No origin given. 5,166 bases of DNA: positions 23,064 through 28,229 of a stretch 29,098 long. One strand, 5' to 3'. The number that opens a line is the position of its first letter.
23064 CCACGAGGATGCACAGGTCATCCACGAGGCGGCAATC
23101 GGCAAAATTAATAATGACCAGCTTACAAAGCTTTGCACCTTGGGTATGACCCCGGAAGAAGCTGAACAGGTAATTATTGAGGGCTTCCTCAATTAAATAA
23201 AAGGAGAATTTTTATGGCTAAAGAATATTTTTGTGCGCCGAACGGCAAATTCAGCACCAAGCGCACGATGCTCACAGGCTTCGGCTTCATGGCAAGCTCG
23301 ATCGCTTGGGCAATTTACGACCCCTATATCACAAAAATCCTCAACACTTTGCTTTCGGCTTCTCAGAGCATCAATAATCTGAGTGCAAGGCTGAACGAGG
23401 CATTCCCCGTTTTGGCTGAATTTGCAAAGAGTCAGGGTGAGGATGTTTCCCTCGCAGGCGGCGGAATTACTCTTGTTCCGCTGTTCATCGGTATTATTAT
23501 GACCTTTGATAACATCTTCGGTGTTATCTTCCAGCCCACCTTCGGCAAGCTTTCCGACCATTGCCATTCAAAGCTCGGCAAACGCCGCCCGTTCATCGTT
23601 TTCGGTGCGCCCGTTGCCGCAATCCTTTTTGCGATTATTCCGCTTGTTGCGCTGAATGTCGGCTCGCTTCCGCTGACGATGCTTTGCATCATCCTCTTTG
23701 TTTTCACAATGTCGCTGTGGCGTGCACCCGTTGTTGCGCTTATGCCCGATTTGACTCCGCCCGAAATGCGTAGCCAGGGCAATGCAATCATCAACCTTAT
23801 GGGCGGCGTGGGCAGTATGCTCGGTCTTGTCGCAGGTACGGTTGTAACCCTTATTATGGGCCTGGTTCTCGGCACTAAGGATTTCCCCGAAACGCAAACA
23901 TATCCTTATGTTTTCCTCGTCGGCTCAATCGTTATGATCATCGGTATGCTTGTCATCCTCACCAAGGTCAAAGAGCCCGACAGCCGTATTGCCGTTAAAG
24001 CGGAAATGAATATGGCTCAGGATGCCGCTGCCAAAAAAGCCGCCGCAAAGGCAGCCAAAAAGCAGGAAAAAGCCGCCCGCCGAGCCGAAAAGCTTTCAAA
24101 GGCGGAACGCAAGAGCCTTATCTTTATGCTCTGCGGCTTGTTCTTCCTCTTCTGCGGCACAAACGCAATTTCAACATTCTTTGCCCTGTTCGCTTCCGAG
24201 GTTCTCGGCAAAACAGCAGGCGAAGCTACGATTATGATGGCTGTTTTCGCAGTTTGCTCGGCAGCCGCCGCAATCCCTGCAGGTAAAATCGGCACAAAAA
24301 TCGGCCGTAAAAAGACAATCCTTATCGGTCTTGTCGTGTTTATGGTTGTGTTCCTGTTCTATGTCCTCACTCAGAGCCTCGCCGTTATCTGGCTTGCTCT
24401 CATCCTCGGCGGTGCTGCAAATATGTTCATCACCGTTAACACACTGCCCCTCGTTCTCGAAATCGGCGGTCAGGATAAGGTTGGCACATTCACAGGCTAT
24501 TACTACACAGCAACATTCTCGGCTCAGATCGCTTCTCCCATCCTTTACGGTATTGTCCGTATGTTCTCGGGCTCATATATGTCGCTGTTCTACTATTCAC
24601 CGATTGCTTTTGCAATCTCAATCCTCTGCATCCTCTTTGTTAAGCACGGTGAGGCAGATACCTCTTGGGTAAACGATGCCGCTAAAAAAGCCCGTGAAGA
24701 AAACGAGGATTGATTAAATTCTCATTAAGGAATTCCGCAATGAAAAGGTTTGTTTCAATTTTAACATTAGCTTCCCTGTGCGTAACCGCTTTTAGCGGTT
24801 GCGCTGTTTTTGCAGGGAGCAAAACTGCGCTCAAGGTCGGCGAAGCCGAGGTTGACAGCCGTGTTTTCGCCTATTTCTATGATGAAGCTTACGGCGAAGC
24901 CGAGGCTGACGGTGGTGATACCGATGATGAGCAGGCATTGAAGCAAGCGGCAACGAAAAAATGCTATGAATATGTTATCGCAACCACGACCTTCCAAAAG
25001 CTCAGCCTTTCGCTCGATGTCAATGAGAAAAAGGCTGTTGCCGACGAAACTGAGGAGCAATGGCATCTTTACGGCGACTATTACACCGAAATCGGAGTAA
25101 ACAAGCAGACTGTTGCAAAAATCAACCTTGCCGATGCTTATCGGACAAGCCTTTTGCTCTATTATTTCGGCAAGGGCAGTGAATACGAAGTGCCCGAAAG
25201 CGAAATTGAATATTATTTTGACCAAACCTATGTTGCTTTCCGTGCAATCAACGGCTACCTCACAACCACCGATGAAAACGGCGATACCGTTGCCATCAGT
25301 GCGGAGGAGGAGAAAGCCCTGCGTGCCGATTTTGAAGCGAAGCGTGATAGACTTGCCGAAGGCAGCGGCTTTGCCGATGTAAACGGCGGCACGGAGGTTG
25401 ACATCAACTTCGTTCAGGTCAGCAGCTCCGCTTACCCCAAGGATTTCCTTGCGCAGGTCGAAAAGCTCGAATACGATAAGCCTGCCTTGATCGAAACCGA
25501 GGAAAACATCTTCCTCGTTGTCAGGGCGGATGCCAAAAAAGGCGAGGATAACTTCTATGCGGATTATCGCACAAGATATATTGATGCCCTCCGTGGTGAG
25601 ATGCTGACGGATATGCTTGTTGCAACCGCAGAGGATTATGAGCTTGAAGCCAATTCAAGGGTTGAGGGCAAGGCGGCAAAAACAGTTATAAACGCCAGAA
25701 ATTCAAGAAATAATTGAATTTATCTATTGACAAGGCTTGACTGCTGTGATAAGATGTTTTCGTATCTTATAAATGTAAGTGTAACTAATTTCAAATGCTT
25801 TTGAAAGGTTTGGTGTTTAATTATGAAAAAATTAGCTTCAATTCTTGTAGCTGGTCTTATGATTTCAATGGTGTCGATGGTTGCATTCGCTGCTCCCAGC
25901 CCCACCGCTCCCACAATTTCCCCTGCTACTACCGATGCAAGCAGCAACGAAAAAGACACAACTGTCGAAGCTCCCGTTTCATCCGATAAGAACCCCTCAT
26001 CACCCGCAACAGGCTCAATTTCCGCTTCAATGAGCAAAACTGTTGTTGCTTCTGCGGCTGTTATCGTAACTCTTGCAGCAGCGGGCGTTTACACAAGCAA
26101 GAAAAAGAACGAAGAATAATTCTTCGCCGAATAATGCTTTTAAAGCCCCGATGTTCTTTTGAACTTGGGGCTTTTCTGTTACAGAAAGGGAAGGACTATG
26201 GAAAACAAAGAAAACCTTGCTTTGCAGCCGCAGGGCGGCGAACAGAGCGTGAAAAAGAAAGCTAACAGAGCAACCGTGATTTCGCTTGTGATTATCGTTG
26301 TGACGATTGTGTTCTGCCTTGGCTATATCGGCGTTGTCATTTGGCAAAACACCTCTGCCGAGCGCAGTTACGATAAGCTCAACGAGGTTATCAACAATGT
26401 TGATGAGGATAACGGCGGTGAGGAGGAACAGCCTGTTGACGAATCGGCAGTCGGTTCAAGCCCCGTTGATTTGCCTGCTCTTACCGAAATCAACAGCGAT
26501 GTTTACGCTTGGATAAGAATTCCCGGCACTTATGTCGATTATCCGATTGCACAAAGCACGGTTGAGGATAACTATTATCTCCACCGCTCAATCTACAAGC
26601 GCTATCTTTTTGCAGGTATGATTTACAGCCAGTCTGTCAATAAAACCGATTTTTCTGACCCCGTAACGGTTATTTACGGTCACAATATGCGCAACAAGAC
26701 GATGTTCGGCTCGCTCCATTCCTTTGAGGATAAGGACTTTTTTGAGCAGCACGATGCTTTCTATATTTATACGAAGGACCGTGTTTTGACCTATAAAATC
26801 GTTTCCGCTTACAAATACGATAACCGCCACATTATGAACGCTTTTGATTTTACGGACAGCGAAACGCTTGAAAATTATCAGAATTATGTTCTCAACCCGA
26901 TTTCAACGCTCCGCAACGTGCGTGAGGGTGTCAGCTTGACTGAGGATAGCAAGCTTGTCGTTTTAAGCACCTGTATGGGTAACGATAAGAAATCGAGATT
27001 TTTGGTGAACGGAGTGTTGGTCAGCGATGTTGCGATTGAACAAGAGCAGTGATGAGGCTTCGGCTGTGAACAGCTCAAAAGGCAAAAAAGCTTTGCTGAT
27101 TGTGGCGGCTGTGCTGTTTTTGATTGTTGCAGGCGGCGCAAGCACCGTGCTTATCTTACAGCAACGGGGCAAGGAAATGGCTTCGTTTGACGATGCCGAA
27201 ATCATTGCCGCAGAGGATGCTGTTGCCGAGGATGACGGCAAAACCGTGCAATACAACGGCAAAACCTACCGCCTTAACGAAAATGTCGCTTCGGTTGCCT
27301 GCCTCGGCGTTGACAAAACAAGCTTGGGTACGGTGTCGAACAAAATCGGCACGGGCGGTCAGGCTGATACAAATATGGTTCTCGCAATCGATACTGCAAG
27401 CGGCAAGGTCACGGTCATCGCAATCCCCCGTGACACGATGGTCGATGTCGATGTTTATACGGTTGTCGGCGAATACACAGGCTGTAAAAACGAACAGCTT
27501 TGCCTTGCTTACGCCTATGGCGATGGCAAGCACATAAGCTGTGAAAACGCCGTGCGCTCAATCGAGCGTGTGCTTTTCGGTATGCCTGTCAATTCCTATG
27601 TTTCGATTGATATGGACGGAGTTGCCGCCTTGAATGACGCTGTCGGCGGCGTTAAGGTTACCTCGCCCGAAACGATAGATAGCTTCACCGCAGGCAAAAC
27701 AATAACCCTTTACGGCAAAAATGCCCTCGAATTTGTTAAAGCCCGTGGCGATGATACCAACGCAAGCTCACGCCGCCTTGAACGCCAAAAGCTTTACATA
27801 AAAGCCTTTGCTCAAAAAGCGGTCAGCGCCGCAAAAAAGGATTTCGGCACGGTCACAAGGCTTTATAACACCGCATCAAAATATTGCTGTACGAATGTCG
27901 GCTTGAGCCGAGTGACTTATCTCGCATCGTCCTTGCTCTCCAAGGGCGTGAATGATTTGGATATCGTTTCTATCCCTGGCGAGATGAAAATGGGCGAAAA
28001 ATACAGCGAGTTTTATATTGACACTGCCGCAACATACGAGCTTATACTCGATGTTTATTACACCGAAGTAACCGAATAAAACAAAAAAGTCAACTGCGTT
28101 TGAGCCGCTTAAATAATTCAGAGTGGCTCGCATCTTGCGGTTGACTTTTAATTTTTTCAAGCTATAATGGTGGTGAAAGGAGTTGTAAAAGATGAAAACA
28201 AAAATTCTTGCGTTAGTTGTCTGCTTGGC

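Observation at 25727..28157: Mini sortase substrate + SrtB + LCP: candidate peptide-scaffolded surface glycan system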

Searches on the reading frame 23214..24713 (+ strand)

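Call 3: search_protein_families(library=pfam, proteins=[window:23214-24713:+], max_evalue=0.01)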
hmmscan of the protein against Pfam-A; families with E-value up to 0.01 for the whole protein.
window:23214-24713:+ (499 aa): 6 families
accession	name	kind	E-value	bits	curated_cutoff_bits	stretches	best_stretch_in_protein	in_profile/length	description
PF07690.21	MFS_1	-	6.5e-37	127.7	33.4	2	21-332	5-233/347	Major Facilitator Superfamily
PF13347.12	MFS_2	-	3.2e-24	85.7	27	1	91-407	34-332/427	MFS/sugar transport protein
PF03209.21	PUCC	-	2.5e-11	43.7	21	1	91-433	16-344/401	PUCC protein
PF00083.30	Sugar_tr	-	8.7e-05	22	22.3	1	124-254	316-439/452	Sugar (and other) transporter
PF05977.19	MFS_3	-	0.0017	17.3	27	1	279-478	201-395/524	Transmembrane secretion effector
PF01306.25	LacY_symp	-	0.0054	16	24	1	302-401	10-112/413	LacY proton/sugar symporter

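Call 4: search_protein_families(library=ncbifam, proteins=[window:23214-24713:+], max_evalue=0.01)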
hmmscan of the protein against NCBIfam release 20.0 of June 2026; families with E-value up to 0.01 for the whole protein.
window:23214-24713:+ (499 aa): 19 families
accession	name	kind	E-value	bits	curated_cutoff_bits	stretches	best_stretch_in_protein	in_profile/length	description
TIGR00792.1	gph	subfamily_domain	4.8e-14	51.8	231.35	1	91-405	36-327/437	glycoside-pentoside-hexuronide (GPH):cation symporter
TIGR00893.1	2A0114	subfamily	4.9e-13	48.8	395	2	230-475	147-397/399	D-galactonate transporter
TIGR00880.1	2_A_01_02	superfamily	1.3e-11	44.8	131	2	339-476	1-138/141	multidrug resistance protein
TIGR01301.1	GPH_sucrose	subfamily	1.1e-10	40.9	511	1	94-286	43-243/476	sucrose/proton symporter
TIGR00881.1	2A0104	subfamily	3.3e-10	39.5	407.75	2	93-357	33-273/379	phosphoglycerate transporter protein PgtP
NF049980.1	SfMCT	equivalog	1.2e-09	37.4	320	1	240-462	165-375/378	L-lactate MFS transporter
TIGR00897.2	2A0118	subfamily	1.7e-09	37.1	375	2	300-487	7-198/401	RbtT/DalT/CsbX family MFS transporter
TIGR00895.1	2A0115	subfamily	2.3e-07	30.1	418.55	1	230-405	170-355/398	aromatic acid/H+ symport family MFS transporter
NF038246.1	bile_salt_MFS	equivalog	3.9e-07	29.3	400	1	92-470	43-401/408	conjugated bile salt MFS transporter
TIGR00890.1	2A0111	subfamily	4.6e-06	25.8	374.85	1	220-462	151-368/377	oxalate/formate antiport family MFS transporter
NF007353.0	PRK09848.1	equivalog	3e-05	23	528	1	96-404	50-334/457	glucuronide transporter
TIGR00899.1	2A0120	subfamily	7.9e-05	21.9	522.3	1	281-477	180-374/375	sugar efflux transporter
TIGR00900.1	2A0121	subfamily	0.00011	21.7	319.6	1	300-408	208-316/364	H+ Antiporter protein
NF007749.0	PRK10429.1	equivalog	0.00023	20.1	456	1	87-259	39-208/473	melibiose:sodium transporter MelB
NF007077.0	PRK09528.1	subfamily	0.00031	19.4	429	0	296-414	7-129/421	galactoside permease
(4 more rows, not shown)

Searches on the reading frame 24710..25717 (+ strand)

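Call 3: search_protein_families(library=pfam, proteins=[window:24710-25717:+], max_evalue=0.01)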
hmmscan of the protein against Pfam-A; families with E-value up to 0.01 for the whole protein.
window:24710-25717:+ (335 aa): 0 families

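Call 4: search_protein_families(library=ncbifam, proteins=[window:24710-25717:+], max_evalue=0.01)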
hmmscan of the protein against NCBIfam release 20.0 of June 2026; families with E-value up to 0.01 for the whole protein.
window:24710-25717:+ (335 aa): 1 family
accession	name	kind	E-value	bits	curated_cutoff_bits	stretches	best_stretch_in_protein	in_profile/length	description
NF002220.0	PRK01115.1-3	subfamily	0.0053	16.3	284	1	136-254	97-209/246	DNA polymerase sliding clamp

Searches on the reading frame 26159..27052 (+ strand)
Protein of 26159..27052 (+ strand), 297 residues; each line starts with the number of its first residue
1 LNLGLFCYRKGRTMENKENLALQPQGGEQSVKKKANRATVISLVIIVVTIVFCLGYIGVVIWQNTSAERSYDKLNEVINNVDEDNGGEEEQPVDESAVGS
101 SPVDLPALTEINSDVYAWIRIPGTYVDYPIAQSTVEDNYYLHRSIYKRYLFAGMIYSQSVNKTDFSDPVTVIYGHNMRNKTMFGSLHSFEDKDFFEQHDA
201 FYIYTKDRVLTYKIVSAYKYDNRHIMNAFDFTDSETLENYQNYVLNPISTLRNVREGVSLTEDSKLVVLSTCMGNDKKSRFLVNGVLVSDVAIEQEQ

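Call 3: search_protein_families(library=pfam, proteins=[window:26159-27052:+], max_evalue=0.01)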
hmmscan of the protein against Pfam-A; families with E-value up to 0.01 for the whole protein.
window:26159-27052:+ (297 aa): 2 families
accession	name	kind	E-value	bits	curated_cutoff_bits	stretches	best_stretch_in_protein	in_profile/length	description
PF04203.18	Sortase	-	1.2e-12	48.1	26.6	1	119-288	1-125/125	Sortase domain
PF14981.11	FAM165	-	0.0028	18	25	1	44-72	12-40/50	FAM165 family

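Call 4: search_protein_families(library=ncbifam, proteins=[window:26159-27052:+], max_evalue=0.01)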
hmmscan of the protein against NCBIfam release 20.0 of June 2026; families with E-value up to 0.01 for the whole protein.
window:26159-27052:+ (297 aa): 4 families
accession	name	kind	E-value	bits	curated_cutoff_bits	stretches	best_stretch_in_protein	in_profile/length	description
TIGR03064.1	sortase_srtB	equivalog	1.8e-48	164.9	153.75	1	40-283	7-235/235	class B sortase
NF040525.1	SrtB_LPKTxSAVK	exception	3.5e-19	68.8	200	1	103-280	53-231/261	class B sortase, LPKTxAVK-specific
NF033747.1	class_E_sortase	subfamily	6.2e-05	22.9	160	1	40-289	3-207/211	class E sortase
NF033745.1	class_C_sortase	subfamily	0.00069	19.4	160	1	74-216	45-178/220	class C sortase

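Call 17: find_related_loci(query=window:26198-27052:+, collection=genome_contigs, flank=4000)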
Query window:26198-27052:+ (284 aa) in genome_contigs; peptide patterns used: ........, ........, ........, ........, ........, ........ (x = any residue, [..] = any of these).
48 stretches matched a pattern; 10 encode a relative of the query (tblastn E <= 1e-3); 10 distinct loci.
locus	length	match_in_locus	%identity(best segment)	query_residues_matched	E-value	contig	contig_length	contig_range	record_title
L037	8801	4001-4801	69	16-282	5e-127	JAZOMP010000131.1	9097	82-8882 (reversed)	MAG: Acutalibacteraceae bacterium isolate T1900045646_YK20190340.MAGScoT_cleanbin_000036 SGB_8170_k141_142790, whole gen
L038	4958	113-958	66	1-282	7e-123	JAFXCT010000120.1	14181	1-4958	MAG: Clostridia bacterium isolate RGIG6297 Sheep_Rectum-3__c1211095, whole genome shotgun sequence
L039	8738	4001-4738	72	37-282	1e-122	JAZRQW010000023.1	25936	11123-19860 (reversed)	MAG: Acutalibacteraceae bacterium isolate T1900045359_YK20190049.MAGScoT_cleanbin_000013 SGB_6807_k141_2096475, whole ge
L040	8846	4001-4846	67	1-282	3e-122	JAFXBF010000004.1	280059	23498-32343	MAG: Clostridia bacterium isolate RGIG6257 Sheep_Rectum-2__c72, whole genome shotgun sequence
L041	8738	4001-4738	71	37-282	4e-121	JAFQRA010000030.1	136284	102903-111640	MAG: Clostridia bacterium isolate RGIG2072 Goat_Colon-2__c554059, whole genome shotgun sequence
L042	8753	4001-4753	72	40-282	6e-121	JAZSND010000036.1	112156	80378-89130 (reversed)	MAG: Acutalibacteraceae bacterium isolate T1900044552_TS20190018.MAGScoT_cleanbin_000015 SGB_249_k141_2062458, whole gen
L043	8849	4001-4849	65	5-282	1e-118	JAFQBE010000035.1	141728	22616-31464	MAG: Clostridia bacterium isolate RGIG1660 Goat_Cecum-1__c1432, whole genome shotgun sequence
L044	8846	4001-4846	67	1-282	3e-122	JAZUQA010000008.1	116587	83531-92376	MAG: Acutalibacteraceae bacterium isolate T1900044861_TS20190327.MAGScoT_cleanbin_000010 SGB_3101_k141_293815, whole gen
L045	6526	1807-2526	39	28-277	4e-55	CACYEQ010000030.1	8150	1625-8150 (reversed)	MAG: Ruminococcaceae bacterium isolate RUG11873 genome assembly, contig: RUG11873_asm_30, whole genome shotgun sequence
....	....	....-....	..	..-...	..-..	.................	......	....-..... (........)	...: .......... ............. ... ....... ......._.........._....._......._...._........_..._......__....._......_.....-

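Call 48: search_solved_structures(query=window:26198-27052:+, show_alignments=2, max_evalue=0.00001)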
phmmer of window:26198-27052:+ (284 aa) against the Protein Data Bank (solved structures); distinct sequences matched with E-value up to 0.00001: 15.
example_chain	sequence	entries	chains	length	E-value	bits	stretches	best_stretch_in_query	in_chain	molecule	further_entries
5gyj_A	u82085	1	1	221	9.8e-25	90.6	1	94-272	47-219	Putative peptidase C60B, sortase B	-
6kyc_A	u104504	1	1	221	2.1e-24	89.5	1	94-272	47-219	Putative peptidase C60B, sortase B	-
6kyd_A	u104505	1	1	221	2.9e-24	89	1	94-271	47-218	Putative peptidase C60B, sortase B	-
3psq_A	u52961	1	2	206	3.7e-24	88.7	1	92-272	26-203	Hypothetical exported protein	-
5b23_A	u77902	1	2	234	8.3e-24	87.5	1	78-269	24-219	Uncharacterized protein Sortase B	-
4ux7_A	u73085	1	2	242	1.3e-23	86.9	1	94-274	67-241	PUTATIVE PEPTIDASE C60B, SORTASE B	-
5yfk_A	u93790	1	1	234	1.8e-22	83.2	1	78-261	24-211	Uncharacterized protein Sortase B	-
4y4q_A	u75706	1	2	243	1.2e-20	77.1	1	93-270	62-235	Sortase, SrtB family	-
5jcv_A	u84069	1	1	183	6.8e-20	74.7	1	94-272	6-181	Lmo2181 protein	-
2oqw_A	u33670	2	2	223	3.6e-18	69.1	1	76-260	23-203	Sortase B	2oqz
1rz2_A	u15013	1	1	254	6.7e-18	68.2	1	75-260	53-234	conserved hypothetical protein BA4783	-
1ng5_A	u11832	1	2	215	1.6e-15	60.3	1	93-261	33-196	sortase B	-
1qx6_A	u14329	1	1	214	4e-15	59.1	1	93-261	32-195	NPQTN specific sortase B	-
4lfd_A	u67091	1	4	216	4.6e-15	58.9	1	93-261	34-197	Sortase B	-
1qwz_A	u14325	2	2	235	4.7e-15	58.8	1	93-261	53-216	NPQTN specific sortase B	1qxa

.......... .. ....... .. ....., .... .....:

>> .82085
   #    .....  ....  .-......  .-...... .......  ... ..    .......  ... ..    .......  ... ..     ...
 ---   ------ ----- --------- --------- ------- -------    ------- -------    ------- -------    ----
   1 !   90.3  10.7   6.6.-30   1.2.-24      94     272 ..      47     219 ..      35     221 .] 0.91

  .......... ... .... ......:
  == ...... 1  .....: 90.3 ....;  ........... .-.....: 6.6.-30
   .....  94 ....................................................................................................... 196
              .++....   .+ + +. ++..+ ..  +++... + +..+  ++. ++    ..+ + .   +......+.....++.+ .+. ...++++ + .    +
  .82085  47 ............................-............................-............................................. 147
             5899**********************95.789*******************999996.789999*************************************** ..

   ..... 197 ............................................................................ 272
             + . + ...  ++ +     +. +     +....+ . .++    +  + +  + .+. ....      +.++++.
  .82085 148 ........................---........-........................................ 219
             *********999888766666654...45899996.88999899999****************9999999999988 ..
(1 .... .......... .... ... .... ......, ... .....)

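Call 53: search_protein_families(library=pfam, proteins=[L040:2067-3422:+, L040:1087-2055:+, L040:6869-8770:+, L040:6012-6491:-], max_evalue=0.01)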
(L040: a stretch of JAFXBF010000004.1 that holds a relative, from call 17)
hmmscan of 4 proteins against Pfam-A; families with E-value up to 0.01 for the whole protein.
L040:2067-3422:+ (451 aa): 1 family
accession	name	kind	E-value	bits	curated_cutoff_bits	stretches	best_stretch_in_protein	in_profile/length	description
PF01554.23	MatE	-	4.9e-38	130.8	24.9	2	21-180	2-161/161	MatE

L040:1087-2055:+ (322 aa): 0 families

L040:6869-8770:+ (633 aa): 4 families
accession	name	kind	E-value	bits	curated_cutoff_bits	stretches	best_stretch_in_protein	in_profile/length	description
PF02922.24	CBM_48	-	1.7e-23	83.2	22.4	1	21-100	2-83/83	Carbohydrate-binding module 48 (Isoamylase N-terminal domain)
PF02806.24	Alpha-amylase_C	-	1.1e-21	77.3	21.2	1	522-619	1-94/95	Alpha amylase, C-terminal all-beta domain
PF00128.31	Alpha-amylase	-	2.1e-16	60.6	22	2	169-240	25-95/446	Alpha amylase, catalytic domain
PF22019.2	GlgB_N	-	5.1e-09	36.6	27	1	12-99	11-94/94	alpha-1,4-glucan branching enzyme GlgB, N-terminal domain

L040:6012-6491:- (159 aa): 0 families

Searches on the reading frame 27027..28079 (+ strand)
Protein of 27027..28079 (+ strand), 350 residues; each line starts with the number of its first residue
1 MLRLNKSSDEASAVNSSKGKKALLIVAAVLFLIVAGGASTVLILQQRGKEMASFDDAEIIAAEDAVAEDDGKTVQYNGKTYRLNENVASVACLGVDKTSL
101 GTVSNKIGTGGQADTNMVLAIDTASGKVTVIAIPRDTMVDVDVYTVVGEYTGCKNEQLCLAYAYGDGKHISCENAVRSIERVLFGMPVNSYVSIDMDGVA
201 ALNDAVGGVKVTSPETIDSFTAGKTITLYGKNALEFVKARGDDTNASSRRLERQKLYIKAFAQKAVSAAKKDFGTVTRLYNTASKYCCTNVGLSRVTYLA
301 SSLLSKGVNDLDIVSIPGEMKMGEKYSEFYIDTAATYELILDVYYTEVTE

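Call 3: search_protein_families(library=pfam, proteins=[window:27027-28079:+], max_evalue=0.01)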
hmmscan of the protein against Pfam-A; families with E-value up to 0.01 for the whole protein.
window:27027-28079:+ (350 aa): 1 family
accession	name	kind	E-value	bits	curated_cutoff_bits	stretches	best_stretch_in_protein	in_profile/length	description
PF03816.19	LytR_cpsA_psr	-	5.4e-26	92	24.6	1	113-265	2-148/150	LytR_cpsA_psr family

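Call 4: search_protein_families(library=ncbifam, proteins=[window:27027-28079:+], max_evalue=0.01)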
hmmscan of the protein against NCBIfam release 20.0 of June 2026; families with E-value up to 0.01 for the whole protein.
window:27027-28079:+ (350 aa): 4 families
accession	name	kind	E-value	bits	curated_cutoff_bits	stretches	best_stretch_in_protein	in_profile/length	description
TIGR00350.1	lytR_cpsA_psr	domain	3.1e-23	82.7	62.3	1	111-265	1-150/152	LCP family glycopolymer transferase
NF006897.1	PRK09379.1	equivalog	7.9e-19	68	441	1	21-276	3-230/298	polyisoprenyl-teichoic acid--peptidoglycan teichoic acid transferase TagU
NF047591.1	ligase_LytR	equivalog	1e-11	44.7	450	1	87-297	57-265/336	glycopolymer--peptidoglycan transferase LytR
NF051849.1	LCP_trans_Cps2A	equivalog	6.2e-09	35.6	650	1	107-308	235-426/477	LCP family glycopolymer transferase CpsA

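Call 47: search_solved_structures(query=window:27027-28079:+, show_alignments=2, max_evalue=0.00001)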
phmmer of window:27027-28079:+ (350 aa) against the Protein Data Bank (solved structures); distinct sequences matched with E-value up to 0.00001: 10.
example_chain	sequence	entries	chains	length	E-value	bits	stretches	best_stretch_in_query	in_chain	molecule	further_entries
3owq_A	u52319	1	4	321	1e-15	61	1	106-326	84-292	Lin1025 protein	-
3nro_A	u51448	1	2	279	3e-15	59.5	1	109-326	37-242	Lmo1026 protein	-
3qfi_A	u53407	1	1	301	9.8e-14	54.5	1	88-267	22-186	Transcriptional regulator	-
3nxh_A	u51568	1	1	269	1.6e-11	47.2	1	108-333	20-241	transcriptional regulator yvhJ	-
6uf3_A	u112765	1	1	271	1.7e-11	47.1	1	108-333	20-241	Polyisoprenyl-teichoic acid--peptidoglycan teichoic acid transferase TagV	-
6uf6_A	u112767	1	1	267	1.3e-10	44.2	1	103-278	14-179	Polyisoprenyl-teichoic acid--peptidoglycan teichoic acid transferase TagU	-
9cy9_A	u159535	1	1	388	7.2e-10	41.8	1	77-297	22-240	Biofilm regulatory protein A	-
8qty_A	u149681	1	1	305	7.7e-07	31.8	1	89-295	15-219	Biofilm regulatory protein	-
3okz_A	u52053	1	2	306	1.3e-06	31.1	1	88-297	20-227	Putative uncharacterized protein gbs0355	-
3pe5_A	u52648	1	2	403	1.9e-06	30.6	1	109-306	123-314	Uncharacterized protein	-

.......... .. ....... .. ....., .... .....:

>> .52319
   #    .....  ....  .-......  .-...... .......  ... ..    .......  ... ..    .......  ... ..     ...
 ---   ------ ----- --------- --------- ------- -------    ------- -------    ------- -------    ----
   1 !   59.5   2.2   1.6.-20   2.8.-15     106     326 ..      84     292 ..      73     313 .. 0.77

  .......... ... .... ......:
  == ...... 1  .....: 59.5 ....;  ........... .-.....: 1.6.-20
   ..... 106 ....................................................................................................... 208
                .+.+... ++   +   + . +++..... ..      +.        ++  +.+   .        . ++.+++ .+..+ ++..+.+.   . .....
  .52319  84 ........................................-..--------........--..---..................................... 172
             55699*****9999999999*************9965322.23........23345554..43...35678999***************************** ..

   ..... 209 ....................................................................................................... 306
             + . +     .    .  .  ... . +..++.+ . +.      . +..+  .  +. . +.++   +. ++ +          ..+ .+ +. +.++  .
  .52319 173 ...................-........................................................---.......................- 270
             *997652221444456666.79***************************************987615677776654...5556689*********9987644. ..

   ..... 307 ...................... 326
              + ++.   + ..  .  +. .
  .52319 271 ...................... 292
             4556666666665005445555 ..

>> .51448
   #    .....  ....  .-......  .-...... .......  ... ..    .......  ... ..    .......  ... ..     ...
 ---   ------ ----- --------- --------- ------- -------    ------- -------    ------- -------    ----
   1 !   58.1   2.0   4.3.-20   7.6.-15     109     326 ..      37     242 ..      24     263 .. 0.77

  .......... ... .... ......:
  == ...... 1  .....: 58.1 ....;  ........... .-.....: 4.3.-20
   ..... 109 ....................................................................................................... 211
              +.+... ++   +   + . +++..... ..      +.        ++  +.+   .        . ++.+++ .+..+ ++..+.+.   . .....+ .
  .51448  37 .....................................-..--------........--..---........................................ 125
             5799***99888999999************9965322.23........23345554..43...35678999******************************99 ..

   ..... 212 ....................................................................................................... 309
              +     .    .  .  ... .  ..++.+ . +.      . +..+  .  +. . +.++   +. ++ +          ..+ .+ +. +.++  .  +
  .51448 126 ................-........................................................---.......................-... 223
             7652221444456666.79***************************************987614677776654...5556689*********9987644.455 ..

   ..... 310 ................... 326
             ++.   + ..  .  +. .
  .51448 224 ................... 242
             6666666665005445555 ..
